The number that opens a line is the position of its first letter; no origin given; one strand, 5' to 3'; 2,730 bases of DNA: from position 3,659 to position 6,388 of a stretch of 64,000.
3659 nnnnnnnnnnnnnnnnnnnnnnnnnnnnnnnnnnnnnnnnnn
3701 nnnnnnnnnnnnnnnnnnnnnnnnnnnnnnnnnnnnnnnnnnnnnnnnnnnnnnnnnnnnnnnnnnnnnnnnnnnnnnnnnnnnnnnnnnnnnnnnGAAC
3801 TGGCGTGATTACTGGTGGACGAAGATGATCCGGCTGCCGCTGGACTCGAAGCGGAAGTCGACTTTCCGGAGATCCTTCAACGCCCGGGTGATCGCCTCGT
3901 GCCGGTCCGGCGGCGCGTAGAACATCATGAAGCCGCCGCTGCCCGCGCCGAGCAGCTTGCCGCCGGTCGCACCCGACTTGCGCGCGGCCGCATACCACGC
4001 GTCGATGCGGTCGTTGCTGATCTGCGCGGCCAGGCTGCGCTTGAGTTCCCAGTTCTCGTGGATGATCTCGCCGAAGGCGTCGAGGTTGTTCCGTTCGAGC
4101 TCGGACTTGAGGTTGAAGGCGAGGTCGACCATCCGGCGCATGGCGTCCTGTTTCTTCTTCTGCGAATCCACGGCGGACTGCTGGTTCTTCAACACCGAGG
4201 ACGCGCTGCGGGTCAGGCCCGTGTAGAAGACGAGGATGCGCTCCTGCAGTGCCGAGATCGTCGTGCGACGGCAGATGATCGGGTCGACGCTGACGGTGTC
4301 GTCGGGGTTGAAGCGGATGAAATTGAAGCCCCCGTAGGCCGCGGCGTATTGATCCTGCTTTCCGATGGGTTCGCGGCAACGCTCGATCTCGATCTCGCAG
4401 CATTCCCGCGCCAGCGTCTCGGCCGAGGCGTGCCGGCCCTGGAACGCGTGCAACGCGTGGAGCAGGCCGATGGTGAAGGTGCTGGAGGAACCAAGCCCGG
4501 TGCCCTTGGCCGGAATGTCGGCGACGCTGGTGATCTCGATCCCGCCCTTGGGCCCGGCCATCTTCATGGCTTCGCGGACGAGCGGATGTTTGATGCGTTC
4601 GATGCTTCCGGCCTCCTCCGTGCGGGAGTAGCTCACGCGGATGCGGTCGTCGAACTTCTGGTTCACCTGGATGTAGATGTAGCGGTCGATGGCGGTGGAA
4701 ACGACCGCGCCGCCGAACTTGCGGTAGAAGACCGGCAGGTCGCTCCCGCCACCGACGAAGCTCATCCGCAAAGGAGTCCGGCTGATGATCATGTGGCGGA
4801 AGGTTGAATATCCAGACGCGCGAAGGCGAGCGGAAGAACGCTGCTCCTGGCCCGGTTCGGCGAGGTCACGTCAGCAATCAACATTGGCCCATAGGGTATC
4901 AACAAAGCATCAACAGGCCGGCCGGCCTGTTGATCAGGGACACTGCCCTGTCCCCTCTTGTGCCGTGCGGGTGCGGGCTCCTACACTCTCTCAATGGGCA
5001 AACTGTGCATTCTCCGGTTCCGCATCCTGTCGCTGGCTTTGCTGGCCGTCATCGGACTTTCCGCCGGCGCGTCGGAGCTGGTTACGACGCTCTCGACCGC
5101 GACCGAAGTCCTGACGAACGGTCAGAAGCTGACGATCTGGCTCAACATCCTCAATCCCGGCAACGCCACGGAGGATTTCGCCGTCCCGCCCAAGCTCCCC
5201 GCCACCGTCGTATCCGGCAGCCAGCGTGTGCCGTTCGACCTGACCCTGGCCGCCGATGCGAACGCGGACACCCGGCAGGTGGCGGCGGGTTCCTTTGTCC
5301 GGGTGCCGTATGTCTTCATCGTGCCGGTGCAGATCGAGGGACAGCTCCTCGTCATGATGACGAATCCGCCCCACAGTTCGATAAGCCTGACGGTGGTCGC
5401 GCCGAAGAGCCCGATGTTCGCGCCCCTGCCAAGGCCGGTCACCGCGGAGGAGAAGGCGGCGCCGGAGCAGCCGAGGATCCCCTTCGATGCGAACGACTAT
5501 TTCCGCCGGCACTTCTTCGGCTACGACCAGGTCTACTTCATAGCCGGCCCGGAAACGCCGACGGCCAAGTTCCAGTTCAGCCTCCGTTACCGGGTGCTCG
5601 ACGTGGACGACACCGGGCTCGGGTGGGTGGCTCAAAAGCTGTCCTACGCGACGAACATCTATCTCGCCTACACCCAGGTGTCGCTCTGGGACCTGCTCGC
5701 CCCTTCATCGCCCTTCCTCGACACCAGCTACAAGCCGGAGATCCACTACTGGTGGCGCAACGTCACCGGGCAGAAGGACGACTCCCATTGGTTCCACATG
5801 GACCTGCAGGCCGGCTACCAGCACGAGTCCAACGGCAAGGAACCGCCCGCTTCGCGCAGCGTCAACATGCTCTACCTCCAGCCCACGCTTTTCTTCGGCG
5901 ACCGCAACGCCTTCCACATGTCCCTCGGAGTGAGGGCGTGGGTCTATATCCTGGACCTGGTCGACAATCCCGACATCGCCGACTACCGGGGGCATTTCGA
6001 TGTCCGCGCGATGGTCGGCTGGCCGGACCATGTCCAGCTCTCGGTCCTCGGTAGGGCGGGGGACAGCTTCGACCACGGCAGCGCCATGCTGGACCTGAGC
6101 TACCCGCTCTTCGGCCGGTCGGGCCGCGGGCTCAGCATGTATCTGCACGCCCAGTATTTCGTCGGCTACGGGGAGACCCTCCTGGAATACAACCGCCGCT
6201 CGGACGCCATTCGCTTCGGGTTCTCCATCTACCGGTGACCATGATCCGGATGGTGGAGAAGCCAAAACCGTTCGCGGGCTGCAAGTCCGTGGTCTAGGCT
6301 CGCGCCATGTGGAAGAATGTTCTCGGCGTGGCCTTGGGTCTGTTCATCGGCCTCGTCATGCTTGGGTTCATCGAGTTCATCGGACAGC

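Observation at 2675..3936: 126-bp duplication of the GHMP kinase 3' end brackets a ~1 kb AT-richer insert carrying one ORF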

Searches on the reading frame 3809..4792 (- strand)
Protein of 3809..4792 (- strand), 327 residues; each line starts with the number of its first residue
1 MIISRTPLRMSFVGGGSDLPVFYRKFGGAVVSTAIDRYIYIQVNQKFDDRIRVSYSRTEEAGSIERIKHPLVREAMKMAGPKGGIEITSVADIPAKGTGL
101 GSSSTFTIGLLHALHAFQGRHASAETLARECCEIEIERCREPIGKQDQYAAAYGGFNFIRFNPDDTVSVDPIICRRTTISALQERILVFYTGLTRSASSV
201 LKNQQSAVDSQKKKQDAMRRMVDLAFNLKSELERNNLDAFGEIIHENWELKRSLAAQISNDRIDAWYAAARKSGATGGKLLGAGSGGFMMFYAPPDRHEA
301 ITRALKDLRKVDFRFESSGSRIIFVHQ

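Call 8: search_protein_families(library=pfam, proteins=[window:3809-4792:-], max_evalue=0.01)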
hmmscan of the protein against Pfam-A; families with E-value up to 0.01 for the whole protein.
window:3809-4792:- (327 aa): 2 families
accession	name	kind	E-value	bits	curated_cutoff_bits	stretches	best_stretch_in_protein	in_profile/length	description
PF00288.32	GHMP_kinases_N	-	4.5e-13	49.7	22.3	1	76-155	11-87/87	GHMP kinases N terminal domain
PF08544.19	GHMP_kinases_C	-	1.4e-10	41.8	21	1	229-306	2-80/85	GHMP kinases C terminal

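Call 9: search_protein_families(library=ncbifam, proteins=[window:3809-4792:-], max_evalue=0.01)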
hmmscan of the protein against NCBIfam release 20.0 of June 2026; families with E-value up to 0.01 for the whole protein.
window:3809-4792:- (327 aa): 13 families
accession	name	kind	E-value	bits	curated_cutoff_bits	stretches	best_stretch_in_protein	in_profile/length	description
NF049969.1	GlMnHpPKinHddA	equivalog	5.3e-53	180.6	600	1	2-316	3-329/338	D-glycero-D-manno-heptose 7-phosphate kinase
NF009948.0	PRK13412.1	equivalog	2.3e-27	95.1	721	1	83-297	725-940/974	bifunctional fucokinase/fucose-1-phosphate guanylyltransferase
TIGR00549.1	mevalon_kin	equivalog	8.8e-22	77.9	163.05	1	29-290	18-274/276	mevalonate kinase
NF003036.0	PRK03926.1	equivalog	2.2e-17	63.1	403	1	27-306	21-280/302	mevalonate kinase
NF003006.0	PRK03817.1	equivalog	3.1e-12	46.1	443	2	228-316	249-336/352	galactokinase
NF001816.0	PRK00555.1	equivalog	1e-09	37.8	509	2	229-306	261-337/363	galactokinase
TIGR00131.1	gal_kin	equivalog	7.4e-06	25.1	226.65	0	231-307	288-364/388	galactokinase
NF003705.0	PRK05322.1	equivalog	1.4e-05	24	385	0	82-263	110-281/388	galactokinase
NF040957.1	Arch_PMK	equivalog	0.00014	21.5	500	1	26-245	18-234/316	phosphomevalonate kinase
NF002288.1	PRK01212.1-4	equivalog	0.00037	19.6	194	1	74-307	66-280/303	homoserine kinase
NF040725.1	panto_kin_Meth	equivalog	0.0014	17.7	380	1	35-181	38-177/286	pantoate kinase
TIGR00191.1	thrB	equivalog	0.0018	17.2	168.25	1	80-165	75-152/304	homoserine kinase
TIGR01920.1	Shik_kin_archae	equivalog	0.0023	17.3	126.85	1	34-146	20-130/266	shikimate kinase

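Call 10: find_encoding_contigs(protein=window:3812-4792:-, flank=10000, max_places=10)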
Protein window:3812-4792:- (327 aa): no gene with exactly this product is on record in the collection.

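Call 12: find_related_loci(query=window:3812-4792:-, collection=genome_contigs, flank=6000)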
Query window:3812-4792:- (327 aa) in genome_contigs; peptide patterns used: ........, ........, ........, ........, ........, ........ (x = any residue, [..] = any of these).
86 stretches matched a pattern; 46 encode a relative of the query (tblastn E <= 1e-3); 46 distinct loci.
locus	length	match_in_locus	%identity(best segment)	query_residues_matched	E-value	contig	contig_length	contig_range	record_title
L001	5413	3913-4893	96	1-327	0e+0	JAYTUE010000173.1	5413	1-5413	MAG: Verrucomicrobiota bacterium isolate GFS_5502 GFS_5502_172, whole genome shotgun sequence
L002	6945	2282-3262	94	1-327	0e+0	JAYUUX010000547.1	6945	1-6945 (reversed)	MAG: Verrucomicrobiales bacterium isolate GL124_DN_concoct_31_sub GL124_DN_concoct_31_sub_546, whole genome shotgun sequ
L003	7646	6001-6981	94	1-327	0e+0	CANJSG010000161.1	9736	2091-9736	MAG: Verrucomicrobia bacterium isolate RH-23may17-314 genome assembly, contig: RH-23may17-C56584, whole genome shotgun s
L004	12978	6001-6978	94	1-326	0e+0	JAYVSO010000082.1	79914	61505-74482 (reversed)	MAG: Verrucomicrobiota bacterium isolate GL74_DN_concoct_278 GL74_DN_concoct_278_81, whole genome shotgun sequence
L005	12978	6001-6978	82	1-326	0e+0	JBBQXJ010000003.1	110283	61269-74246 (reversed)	MAG: Verrucomicrobiota bacterium isolate Co_metawrap_2108 Cmw_2108_k141_16415507_length_110283_cov_14.0000, whole genome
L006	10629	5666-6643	76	1-326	6e-170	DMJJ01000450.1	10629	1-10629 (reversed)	MAG TPA_asm: Verrucomicrobiales bacterium isolate UBA11320 contig_14196, whole genome shotgun sequence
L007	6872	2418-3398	74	1-327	4e-169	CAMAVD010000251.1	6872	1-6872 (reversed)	MAG: Akkermansia muciniphila isolate AH-24oct19-135 genome assembly, contig: AH-24oct19-C27898, whole genome shotgun seq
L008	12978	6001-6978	72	1-326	8e-168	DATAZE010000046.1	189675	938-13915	MAG TPA_asm: Verrucomicrobiia bacterium isolate SMAG_U5697 k141_1016114, whole genome shotgun sequence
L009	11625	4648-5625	72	1-326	3e-167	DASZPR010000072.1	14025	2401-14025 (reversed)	MAG TPA_asm: Verrucomicrobiia bacterium isolate SMAG_U5976 k141_707529, whole genome shotgun sequence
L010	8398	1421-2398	74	1-326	3e-167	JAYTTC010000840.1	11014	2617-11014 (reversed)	MAG: Verrucomicrobiales bacterium isolate GFS_5300 GFS_5300_839, whole genome shotgun sequence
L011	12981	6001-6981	73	1-327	2e-165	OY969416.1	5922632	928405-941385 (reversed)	MAG: uncultured Verrucomicrobiae bacterium isolate MFD04967.bin.1.157 genome assembly, chromosome: 1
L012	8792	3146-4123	74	1-326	7e-164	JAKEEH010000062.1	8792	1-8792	MAG: Limisphaerales bacterium isolate PMV_1.23 PMV_1.23.k101_85786, whole genome shotgun sequence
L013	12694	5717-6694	70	1-326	1e-162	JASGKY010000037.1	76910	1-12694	MAG: Verrucomicrobiota bacterium isolate 5N068 JMF-2111-06-0005.ont.bin.68_36, whole genome shotgun sequence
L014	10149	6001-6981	72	1-327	5e-159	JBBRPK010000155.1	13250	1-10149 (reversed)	MAG: Verrucomicrobiota bacterium isolate La1_metabat2.433 LA1C_B2.433_k141_239616L_13250_cov_21.7004, whole genome shotg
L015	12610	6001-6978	66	1-326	1e-147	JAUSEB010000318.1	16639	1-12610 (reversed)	MAG: Armatimonadota bacterium isolate E14_maxbin.151 E14_k141_854414, whole genome shotgun sequence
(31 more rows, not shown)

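Call 39: find_related_loci(query=window:3812-4792:-, collection=metagenome_contigs, flank=5000)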
Query window:3812-4792:- (327 aa) in metagenome_contigs; peptide patterns used: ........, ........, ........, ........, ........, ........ (x = any residue, [..] = any of these).
188 stretches matched a pattern; 105 encode a relative of the query (tblastn E <= 1e-3); the best 80 are kept; 80 distinct loci.
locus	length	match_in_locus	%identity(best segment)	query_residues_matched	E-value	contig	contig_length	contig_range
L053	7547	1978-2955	74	1-326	2e-173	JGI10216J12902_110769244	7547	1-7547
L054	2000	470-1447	75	1-326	0e+0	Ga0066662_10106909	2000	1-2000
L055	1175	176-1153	73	1-326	0e+0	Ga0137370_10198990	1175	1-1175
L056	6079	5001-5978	72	1-326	3e-169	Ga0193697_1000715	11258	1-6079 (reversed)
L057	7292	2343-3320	73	1-326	9e-169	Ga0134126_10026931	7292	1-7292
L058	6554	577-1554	73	1-326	2e-167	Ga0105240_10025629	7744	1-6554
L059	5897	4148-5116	73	1-327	7e-169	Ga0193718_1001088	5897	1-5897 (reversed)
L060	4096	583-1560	71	1-326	1e-172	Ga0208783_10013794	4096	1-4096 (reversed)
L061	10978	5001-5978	72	1-326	1e-166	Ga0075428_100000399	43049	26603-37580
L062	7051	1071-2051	74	1-327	3e-167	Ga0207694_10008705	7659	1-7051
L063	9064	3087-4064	72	1-326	6e-167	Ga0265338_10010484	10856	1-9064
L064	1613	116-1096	73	1-327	0e+0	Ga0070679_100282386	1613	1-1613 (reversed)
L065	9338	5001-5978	72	1-326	2e-166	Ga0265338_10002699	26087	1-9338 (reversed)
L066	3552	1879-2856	71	1-326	1e-173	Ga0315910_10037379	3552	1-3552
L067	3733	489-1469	74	1-327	4e-173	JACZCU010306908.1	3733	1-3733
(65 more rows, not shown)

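Call 46: search_protein_families(library=pfam, proteins=[L004:7008-7880:+, L004:7943-9163:-, L004:1692-2195:-, L003:7003-7599:-], max_evalue=1)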
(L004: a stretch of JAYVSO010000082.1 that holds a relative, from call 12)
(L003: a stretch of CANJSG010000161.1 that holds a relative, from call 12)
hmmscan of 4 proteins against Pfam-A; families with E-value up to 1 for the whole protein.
L004:7008-7880:+ (291 aa): 0 families

L004:7943-9163:- (407 aa): 3 families
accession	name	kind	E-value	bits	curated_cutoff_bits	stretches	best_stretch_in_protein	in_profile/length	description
PF11802.13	CENP-K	-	0.097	12.6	27.2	1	205-319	86-199/263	Centromere-associated protein K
PF08996.15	zf-DNA_Pol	-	0.14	12.3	25.7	1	216-311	97-184/186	DNA Polymerase alpha zinc finger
PF22251.1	PFF1_TM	-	0.47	10.4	32.3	1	176-272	96-195/300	Vacuolar membrane protease, transmembrane domain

L004:1692-2195:- (168 aa): 4 families
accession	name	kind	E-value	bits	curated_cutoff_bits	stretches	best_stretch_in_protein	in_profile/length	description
PF03918.19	CcmH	-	0.0058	16.3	25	1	6-52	94-141/143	Cytochrome C biogenesis protein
PF06667.17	PspB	-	0.069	13.6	25.6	1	15-58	10-51/73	Phage shock protein B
PF14316.11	DUF4381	-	0.19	12.5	27.2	1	10-48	22-59/145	Domain of unknown function (DUF4381)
PF14155.11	DUF4307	-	0.22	11.8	27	1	7-41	2-36/111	Domain of unknown function (DUF4307)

L003:7003-7599:- (199 aa): 1 family
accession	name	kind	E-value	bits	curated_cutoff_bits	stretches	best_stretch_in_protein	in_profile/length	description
PF18043.6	T4_Rnl2_C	-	0.33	11.7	27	1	170-194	7-31/82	T4 RNA ligase 2 C-terminal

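Call 47: search_protein_families(library=padloc, proteins=[L004:7008-7880:+, L004:7943-9163:-, L004:1692-2195:-], max_evalue=0.01)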
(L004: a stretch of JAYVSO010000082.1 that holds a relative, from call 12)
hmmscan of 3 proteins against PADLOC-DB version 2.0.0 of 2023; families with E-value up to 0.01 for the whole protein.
L004:7008-7880:+ (291 aa): 0 families

L004:7943-9163:- (407 aa): 1 family
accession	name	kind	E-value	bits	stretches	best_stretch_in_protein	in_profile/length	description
PDLC03859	LmuB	-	0.0039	14.4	1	106-324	274-469/611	-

L004:1692-2195:- (168 aa): 0 families

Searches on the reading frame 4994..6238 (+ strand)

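Call 8: search_protein_families(library=pfam, proteins=[window:4994-6238:+], max_evalue=0.01)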
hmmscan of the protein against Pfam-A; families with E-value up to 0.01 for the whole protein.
window:4994-6238:+ (414 aa): 1 family
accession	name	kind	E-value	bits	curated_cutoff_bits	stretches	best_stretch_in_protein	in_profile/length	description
PF02253.21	PLA1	-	9.2e-40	137.3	27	1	190-412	54-257/257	Phospholipase A1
